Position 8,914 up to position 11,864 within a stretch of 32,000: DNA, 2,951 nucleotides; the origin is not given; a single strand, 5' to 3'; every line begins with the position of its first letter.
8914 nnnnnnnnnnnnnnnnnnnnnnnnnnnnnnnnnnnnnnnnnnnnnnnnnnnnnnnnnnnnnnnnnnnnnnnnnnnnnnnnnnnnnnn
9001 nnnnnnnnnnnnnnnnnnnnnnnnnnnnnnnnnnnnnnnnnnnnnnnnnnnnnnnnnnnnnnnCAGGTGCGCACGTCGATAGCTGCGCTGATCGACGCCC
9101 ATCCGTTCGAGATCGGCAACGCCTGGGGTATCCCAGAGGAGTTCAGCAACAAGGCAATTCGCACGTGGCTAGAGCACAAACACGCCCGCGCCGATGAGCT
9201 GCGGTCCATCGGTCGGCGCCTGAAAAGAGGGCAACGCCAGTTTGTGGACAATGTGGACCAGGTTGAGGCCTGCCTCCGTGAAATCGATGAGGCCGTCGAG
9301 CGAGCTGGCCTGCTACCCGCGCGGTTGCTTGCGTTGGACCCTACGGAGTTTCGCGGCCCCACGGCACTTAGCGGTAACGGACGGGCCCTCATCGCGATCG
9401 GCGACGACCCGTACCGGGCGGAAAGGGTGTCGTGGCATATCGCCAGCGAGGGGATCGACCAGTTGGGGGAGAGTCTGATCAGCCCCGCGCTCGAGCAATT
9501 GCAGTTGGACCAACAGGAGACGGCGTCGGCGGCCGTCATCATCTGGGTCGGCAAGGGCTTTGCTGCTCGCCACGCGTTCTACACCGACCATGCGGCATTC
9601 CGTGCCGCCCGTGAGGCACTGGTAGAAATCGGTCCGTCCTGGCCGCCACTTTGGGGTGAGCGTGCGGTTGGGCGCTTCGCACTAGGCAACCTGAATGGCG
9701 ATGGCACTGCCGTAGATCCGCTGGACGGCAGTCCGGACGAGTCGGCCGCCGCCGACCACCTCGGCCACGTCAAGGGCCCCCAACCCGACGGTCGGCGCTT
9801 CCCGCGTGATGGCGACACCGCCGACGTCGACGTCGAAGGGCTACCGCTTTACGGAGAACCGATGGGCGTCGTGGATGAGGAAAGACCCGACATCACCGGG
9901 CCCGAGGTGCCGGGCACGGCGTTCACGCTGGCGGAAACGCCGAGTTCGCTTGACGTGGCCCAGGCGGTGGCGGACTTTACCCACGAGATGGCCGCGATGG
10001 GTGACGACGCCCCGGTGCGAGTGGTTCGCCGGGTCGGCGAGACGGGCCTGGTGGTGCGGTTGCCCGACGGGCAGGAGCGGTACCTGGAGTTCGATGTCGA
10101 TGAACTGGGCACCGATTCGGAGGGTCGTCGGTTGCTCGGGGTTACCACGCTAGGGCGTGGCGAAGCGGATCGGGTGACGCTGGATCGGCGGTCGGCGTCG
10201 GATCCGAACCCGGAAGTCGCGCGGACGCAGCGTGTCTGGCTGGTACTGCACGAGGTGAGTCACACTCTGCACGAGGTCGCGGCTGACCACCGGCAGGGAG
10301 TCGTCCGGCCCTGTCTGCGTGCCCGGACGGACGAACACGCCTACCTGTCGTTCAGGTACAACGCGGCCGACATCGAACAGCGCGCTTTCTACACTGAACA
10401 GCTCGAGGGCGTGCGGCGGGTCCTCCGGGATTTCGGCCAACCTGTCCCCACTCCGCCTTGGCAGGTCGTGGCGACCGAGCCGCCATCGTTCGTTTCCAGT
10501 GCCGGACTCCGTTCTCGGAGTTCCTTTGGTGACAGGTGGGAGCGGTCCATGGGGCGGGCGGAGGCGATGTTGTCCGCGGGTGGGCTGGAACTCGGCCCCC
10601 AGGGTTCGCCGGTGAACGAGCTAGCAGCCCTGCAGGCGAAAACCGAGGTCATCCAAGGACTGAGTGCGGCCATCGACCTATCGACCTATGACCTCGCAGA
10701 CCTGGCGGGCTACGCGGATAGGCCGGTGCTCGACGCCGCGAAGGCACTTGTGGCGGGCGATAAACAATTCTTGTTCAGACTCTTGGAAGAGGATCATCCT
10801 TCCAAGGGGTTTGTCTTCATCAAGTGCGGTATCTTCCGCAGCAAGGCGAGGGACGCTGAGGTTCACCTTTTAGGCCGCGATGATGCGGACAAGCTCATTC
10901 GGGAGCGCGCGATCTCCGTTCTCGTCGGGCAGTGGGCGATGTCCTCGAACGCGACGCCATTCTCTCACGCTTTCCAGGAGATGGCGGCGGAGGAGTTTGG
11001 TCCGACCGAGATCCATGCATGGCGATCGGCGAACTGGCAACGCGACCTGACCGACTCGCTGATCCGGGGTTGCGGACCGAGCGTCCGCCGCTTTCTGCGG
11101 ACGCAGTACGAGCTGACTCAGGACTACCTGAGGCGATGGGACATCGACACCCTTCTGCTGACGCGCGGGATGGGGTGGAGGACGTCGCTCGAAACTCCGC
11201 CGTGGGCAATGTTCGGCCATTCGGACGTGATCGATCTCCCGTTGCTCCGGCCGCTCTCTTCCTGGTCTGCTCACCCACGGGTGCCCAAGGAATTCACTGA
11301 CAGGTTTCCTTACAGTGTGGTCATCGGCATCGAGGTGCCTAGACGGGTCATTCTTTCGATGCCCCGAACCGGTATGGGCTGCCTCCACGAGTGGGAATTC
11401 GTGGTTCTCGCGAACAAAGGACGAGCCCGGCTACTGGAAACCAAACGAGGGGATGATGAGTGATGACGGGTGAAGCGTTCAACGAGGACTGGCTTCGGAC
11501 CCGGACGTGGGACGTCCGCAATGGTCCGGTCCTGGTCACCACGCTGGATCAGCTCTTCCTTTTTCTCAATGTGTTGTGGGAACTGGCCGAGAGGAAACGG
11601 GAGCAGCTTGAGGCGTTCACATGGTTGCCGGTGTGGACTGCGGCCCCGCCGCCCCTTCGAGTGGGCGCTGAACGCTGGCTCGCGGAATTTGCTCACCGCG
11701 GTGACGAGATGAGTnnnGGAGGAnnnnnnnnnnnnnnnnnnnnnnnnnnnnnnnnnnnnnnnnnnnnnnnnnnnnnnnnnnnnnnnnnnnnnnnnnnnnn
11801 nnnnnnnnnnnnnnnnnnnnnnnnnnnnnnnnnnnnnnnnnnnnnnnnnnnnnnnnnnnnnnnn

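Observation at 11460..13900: Three co-directional ORFs directly 3' of the toxin: candidate immunity cassette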

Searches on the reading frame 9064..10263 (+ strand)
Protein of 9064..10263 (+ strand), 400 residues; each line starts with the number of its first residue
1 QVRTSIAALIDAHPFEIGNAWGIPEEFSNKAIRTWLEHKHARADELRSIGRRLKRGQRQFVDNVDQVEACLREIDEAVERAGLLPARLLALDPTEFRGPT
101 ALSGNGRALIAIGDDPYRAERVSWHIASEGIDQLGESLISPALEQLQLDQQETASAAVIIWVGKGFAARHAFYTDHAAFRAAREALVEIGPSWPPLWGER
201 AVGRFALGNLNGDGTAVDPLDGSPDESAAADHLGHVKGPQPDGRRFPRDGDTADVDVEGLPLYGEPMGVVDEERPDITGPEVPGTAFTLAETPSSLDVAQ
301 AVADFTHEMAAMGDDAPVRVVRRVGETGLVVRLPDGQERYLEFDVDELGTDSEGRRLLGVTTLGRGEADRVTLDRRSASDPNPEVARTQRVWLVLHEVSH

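Call 19: search_protein_families(library=pfam, proteins=[window:9064-10263:+], max_evalue=1)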
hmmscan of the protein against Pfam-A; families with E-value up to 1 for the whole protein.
window:9064-10263:+ (400 aa): 0 families

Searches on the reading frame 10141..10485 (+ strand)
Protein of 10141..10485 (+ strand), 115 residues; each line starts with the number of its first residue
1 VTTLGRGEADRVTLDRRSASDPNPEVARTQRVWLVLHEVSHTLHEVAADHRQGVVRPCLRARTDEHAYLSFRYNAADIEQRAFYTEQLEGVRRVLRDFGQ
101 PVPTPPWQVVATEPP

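Call 105: search_protein_families(library=phrogs, proteins=[window:10141-10485:+], max_evalue=0.1)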
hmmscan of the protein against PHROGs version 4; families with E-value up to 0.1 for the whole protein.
window:10141-10485:+ (115 aa): 1 family
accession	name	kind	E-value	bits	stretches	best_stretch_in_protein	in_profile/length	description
phrog_25549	-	unknown function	0.012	16.5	1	74-110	23-58/74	-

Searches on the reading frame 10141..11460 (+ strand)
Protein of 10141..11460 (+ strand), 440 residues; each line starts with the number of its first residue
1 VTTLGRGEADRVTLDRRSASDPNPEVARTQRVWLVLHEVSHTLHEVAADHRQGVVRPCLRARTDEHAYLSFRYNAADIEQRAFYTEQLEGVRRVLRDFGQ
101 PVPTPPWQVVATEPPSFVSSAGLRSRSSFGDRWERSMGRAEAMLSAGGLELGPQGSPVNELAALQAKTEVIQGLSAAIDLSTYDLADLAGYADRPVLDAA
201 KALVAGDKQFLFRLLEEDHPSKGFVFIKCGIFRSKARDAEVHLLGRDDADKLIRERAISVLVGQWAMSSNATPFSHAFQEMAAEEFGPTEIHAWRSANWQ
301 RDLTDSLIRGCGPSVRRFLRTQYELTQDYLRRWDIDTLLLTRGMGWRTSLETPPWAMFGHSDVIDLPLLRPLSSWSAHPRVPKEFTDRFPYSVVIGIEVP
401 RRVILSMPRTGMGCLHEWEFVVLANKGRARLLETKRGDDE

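Call 19: search_protein_families(library=pfam, proteins=[window:10264-11460:+], max_evalue=1)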
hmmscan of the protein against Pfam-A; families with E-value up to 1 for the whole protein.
window:10264-11460:+ (399 aa): 0 families
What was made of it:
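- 10141..10482 (+): Module of unknown function in the toxin (aa 3360-3473). It contains HEVSH (aa 3396-3400), QGVVR, DEHAYL and TPPW. No Pfam hit (call 19).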

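Call 30: find_homologous_proteins(query=window:10495-11460:+, max_evalue=0.001)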
Query seq(322 aa) (322 aa): 2 proteins with E <= 0.001 among 4817 candidates.
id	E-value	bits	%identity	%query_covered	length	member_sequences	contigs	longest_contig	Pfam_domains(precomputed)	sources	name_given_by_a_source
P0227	2.8e-21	94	33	62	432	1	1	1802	PF07357.17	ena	-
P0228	7.5e-14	70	32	57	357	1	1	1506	-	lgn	-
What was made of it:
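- Tried and rejected: The word-index search with the ART end found only two homologues (call 30).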

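Call 31: find_encoding_contigs(protein=P0227, flank=5000, max_places=3)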
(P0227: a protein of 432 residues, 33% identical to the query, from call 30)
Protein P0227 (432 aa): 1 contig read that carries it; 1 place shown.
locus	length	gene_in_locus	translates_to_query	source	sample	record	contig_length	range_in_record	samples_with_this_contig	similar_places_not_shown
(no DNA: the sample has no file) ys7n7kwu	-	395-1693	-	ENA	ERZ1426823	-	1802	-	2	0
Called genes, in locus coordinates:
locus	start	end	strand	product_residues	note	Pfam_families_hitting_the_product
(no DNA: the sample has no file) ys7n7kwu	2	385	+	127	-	?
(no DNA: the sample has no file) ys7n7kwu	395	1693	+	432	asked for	PF07357:DRAT (weak)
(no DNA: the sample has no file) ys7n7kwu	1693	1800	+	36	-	?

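Call 32: find_encoding_contigs(protein=P0228, flank=5000, max_places=3)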
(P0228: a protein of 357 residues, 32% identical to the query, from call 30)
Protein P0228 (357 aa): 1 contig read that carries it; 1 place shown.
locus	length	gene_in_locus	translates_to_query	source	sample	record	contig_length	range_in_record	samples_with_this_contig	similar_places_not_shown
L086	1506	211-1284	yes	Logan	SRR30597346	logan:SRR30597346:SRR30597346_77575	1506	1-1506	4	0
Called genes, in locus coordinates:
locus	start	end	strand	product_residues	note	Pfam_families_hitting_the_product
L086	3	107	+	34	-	?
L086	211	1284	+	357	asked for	-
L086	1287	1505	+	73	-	?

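Call 33: search_protein_families(library=pfam, proteins=[P0227, P0228, window:10495-11460:+], max_evalue=10)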
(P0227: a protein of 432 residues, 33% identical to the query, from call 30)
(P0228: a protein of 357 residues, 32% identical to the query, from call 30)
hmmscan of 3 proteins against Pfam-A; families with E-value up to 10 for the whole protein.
P0227 (432 aa): 1 family
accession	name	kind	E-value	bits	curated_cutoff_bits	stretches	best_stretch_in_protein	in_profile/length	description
PF07357.16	DRAT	-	6.8e-06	25.9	25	1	302-412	156-255/256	Dinitrogenase reductase ADP-ribosyltransferase (DRAT)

P0228 (357 aa): 1 family
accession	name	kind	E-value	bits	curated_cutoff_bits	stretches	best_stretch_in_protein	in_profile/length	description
PF07357.16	DRAT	-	0.0094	15.6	25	1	255-348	165-253/256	Dinitrogenase reductase ADP-ribosyltransferase (DRAT)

window:10495-11460:+ (322 aa): 0 families
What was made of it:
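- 10873..11460 (+): C-terminal DraT-like R-S-E ADP-ribosyltransferase domain (aa 3604-3799). Motifs: Arg in LLTRGM (aa 3698-3703), LSSWS (aa 3731-3735), HEWEF (aa 3775-3779). Homologue P0227 reaches the Pfam DRAT gathering score (25.9 vs 25 bits), while P0228 scores E 0.0094 (calls 30, 33). The window domain itself gives no direct Pfam hit (calls 19, 33).
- On DraT-like R-S-E ADP-ribosyltransferase (PF07357): The window domain gives no direct hit (calls 19, 33). Its homologue P0227 (33% identity) scores 25.9 bits against a cutoff of 25, and P0228 scores E 0.0094 (calls 30, 33).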

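Call 106: search_protein_families(library=padloc, proteins=[window:10141-11460:+], max_evalue=0.1)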
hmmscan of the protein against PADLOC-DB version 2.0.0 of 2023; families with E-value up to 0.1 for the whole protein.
window:10141-11460:+ (440 aa): 0 families

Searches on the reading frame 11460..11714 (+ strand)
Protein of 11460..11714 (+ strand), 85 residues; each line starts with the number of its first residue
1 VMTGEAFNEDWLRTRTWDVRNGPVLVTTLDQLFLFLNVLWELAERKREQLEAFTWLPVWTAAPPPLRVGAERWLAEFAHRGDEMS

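Call 7: search_protein_families(library=pfam, proteins=[window:11460-11714:+], max_evalue=1)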
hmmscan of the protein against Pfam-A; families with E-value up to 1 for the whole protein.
window:11460-11714:+ (85 aa): 0 families
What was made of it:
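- On CpnT-IFT: ORF1 to ORF3 have no Pfam hit (call 7).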

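Call 9: search_protein_families(library=ncbifam, proteins=[window:11460-11714:+], max_evalue=1)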
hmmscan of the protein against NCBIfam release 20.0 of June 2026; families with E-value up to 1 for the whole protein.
window:11460-11714:+ (85 aa): 0 families

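Call 42: search_protein_representatives(protein=window:11463-11714:+)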
Query: 84 residues. Proteins with E-value up to 0.001 (for the whole library): 36; up to 1e-10: 2; up to 1e-30: 1. The best 36 are listed.
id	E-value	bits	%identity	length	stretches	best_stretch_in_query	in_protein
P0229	3.2e-51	187.2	100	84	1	1-84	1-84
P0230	1.3e-20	89.3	37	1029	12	25-60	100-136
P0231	2.8e-10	56.3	47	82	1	5-74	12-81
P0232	1.8e-09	53.7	37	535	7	25-60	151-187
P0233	3.3e-09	52.9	41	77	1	4-73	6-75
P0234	1.6e-08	50.6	-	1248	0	-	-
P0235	3.9e-08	49.4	42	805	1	3-76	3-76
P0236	1.2e-07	47.9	43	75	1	4-66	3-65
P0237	4.2e-07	46.1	44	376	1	4-65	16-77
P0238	1.7e-06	44.2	41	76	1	4-66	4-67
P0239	2.6e-06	43.6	38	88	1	2-74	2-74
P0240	4.4e-06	42.9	45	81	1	5-73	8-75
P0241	5.0e-06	42.7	35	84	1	5-67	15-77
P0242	1.1e-05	41.6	43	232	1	4-66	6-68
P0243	1.2e-05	41.5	44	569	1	7-68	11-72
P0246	2.2e-05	40.6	47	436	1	4-72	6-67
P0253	1.6e-04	37.9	43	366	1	7-68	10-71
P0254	1.9e-04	37.6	45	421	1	4-66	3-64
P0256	2.0e-04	37.6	46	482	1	6-74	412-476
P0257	2.1e-04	37.5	41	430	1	6-77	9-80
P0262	5.5e-04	36.1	40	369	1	6-71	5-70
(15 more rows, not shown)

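Call 44: search_protein_families(library=phrogs, proteins=[window:11463-11714:+, P0231, P0233, P0236, P0253, P0235, P0243, P0257, P0237, P0256], max_evalue=0.01)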
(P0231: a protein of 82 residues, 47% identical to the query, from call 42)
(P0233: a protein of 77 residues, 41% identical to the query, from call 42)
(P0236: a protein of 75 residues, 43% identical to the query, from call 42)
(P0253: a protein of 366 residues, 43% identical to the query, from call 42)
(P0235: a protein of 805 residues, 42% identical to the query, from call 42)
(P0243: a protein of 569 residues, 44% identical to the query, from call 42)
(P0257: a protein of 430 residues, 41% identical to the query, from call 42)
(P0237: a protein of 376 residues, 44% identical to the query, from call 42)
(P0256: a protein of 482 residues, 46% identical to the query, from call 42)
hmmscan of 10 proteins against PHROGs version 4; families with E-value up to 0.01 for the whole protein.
window:11463-11714:+ (84 aa): 0 families

P0231 (82 aa): 0 families

P0233 (77 aa): 0 families

P0236 (75 aa): 0 families

P0253 (366 aa): 2 families
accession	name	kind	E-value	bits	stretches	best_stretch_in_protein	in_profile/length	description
phrog_595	-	head and packaging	2.1e-10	41.6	1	285-357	242-310/513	head maturation protease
phrog_6577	-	unknown function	0.0067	15.7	1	154-352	60-237/1066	-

P0235 (805 aa): 1 family
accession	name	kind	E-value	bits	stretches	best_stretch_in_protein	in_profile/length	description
phrog_3895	-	moron, auxiliary metabolic gene and host takeover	8.3e-06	26.7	1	392-520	146-307/340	ADP-ribosyltransferase exoenzyme toxin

P0243 (569 aa): 8 families
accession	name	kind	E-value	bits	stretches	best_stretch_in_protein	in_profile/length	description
phrog_505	-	other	7.9e-06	26.5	1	210-392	4-171/295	polynucleotide kinase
phrog_6931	-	unknown function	3.6e-05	24.1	1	188-359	165-320/343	-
phrog_800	-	head and packaging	0.0024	17.5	1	189-344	10-161/511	terminase small subunit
phrog_24083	-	unknown function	0.003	16.7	1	268-359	201-290/1233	-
phrog_4581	-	head and packaging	0.0048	17.3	1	173-230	97-146/395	terminase small subunit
phrog_5846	-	DNA, RNA and nucleotide metabolism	0.0059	16.9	0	205-246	35-76/380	clamp loader of DNA polymerase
phrog_2071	-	other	0.0063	17.3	0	210-233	18-39/282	ATPase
phrog_124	-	DNA, RNA and nucleotide metabolism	0.0065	16.9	0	208-328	43-168/382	Sak4-like ssDNA annealing protein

P0257 (430 aa): 0 families

P0237 (376 aa): 1 family
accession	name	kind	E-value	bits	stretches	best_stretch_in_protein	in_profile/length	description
phrog_1035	-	DNA, RNA and nucleotide metabolism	0.001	20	1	314-369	159-212/271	endonuclease VII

P0256 (482 aa): 0 families

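Call 45: search_protein_families(library=pfam, proteins=[P0253, P0235, P0243, P0257, P0237, P0256, P0246, P0254, P0262, P0242], max_evalue=0.01)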
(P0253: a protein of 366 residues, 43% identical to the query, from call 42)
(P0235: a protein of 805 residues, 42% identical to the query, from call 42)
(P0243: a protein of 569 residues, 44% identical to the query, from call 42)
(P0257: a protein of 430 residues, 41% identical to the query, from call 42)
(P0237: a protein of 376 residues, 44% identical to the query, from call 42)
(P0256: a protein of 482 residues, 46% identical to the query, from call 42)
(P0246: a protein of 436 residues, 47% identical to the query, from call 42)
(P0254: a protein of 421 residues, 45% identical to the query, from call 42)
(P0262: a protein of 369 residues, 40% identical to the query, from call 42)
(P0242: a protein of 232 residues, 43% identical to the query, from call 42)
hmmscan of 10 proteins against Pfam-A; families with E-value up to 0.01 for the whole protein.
P0253 (366 aa): 0 families

P0235 (805 aa): 1 family
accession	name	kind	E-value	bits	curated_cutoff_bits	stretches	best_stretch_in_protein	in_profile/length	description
PF03496.20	ADPrib_exo_Tox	-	2.5e-14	53.5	23.4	1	387-527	15-172/196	ADP-ribosyltransferase exoenzyme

P0243 (569 aa): 6 families
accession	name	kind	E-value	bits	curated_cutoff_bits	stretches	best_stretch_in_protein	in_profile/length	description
PF06414.18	Zeta_toxin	-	1.7e-15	57.4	22.3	1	210-363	18-165/199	Zeta toxin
PF13671.12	AAA_33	-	1.3e-05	25.9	27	1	210-339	1-116/143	AAA domain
PF13245.12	AAA_19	-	0.00024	21.7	25.1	1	208-291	11-78/134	AAA domain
PF13479.12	AAA_24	-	0.00086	19.6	27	1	212-336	6-135/195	AAA domain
PF13207.12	AAA_17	-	0.001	19.8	27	1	215-321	2-99/136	AAA domain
PF03796.21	DnaB_C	-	0.0019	18.1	27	1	207-331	18-136/255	DnaB-like helicase C terminal domain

P0257 (430 aa): 0 families

P0237 (376 aa): 0 families

P0256 (482 aa): 0 families

P0246 (436 aa): 2 families
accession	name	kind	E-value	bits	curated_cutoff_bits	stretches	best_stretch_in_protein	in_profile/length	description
PF06414.18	Zeta_toxin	-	2.7e-15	56.8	22.3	1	235-393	11-162/199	Zeta toxin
PF13671.12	AAA_33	-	9.2e-09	36.2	27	1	242-382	1-123/143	AAA domain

P0254 (421 aa): 2 families
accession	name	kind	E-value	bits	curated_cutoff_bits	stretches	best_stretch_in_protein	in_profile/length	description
PF06414.18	Zeta_toxin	-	1.4e-13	51.2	22.3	1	214-376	17-158/199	Zeta toxin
PF13671.12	AAA_33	-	3.5e-12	47.2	27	1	216-362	2-128/143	AAA domain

P0262 (369 aa): 0 families

P0242 (232 aa): 0 families

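Call 47: find_encoding_contigs(protein=P0231, flank=6000, max_places=3)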
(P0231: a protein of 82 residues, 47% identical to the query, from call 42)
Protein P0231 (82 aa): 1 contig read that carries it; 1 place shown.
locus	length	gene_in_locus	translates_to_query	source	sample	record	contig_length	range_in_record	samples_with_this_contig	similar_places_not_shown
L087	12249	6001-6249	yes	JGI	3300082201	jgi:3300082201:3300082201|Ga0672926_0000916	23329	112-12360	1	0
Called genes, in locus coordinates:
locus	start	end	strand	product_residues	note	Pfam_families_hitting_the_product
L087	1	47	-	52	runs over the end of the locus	?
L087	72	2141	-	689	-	PF01391:Collagen (weak), PF13313:DUF4082, PF01391:Collagen (weak), PF13313:DUF4082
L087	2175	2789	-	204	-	-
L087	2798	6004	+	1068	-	-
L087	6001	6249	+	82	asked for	-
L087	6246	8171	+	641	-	-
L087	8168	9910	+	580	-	PF06414:Zeta_toxin, PF13671:AAA_33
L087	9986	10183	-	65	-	-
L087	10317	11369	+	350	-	PF04233:Phage_Mu_F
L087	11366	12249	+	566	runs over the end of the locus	PF04586:Peptidase_S78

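Call 50: find_related_loci(query=A2, collection=viral_contigs, flank=6000)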
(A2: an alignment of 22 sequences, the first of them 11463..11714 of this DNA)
Query A2 (84 aa) in viral_contigs; peptide patterns used: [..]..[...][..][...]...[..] (x = any residue, [..] = any of these).
38 stretches matched a pattern; 26 encode a relative of the query (tblastn E <= 1e-3); 26 distinct loci.
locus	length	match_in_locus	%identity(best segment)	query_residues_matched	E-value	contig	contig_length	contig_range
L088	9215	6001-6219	42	4-76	4e-14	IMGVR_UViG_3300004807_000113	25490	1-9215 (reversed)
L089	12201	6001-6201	43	1-66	1e-11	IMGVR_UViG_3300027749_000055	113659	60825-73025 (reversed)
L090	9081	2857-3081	36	7-81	1e-10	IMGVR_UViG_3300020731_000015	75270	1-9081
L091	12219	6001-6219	40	1-73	2e-10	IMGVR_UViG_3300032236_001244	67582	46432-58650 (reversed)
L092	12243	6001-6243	31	1-82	9e-10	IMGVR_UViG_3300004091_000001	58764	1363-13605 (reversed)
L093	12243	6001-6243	31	1-82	9e-10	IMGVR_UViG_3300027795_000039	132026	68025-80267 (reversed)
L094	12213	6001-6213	38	1-76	1e-8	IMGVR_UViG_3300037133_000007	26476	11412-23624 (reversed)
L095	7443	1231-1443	38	1-76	1e-8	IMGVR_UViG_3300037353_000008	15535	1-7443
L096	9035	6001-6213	38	1-76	1e-8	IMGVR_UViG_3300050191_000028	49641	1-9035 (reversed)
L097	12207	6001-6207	36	6-74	1e-8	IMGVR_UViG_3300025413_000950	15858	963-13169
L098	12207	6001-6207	36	6-74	1e-8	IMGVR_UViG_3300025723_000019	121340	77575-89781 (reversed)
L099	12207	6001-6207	36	6-74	1e-8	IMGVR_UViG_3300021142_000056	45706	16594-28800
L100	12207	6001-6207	36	6-74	1e-8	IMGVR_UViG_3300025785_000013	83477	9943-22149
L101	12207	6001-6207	36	6-74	1e-8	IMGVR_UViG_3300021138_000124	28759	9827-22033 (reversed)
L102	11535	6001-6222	40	1-80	3e-8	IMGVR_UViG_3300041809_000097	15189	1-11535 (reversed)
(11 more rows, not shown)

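Call 87: search_dna_similar(query=window:11463-11714:+, collection=phages, mode=protein, max_evalue=0.01, max_rows=25)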
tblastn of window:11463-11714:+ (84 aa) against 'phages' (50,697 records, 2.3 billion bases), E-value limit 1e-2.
No match.

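Call 106: search_protein_families(library=padloc, proteins=[window:11463-11714:+], max_evalue=0.1)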
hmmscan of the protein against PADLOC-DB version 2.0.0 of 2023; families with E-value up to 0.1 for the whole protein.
window:11463-11714:+ (84 aa): 0 families
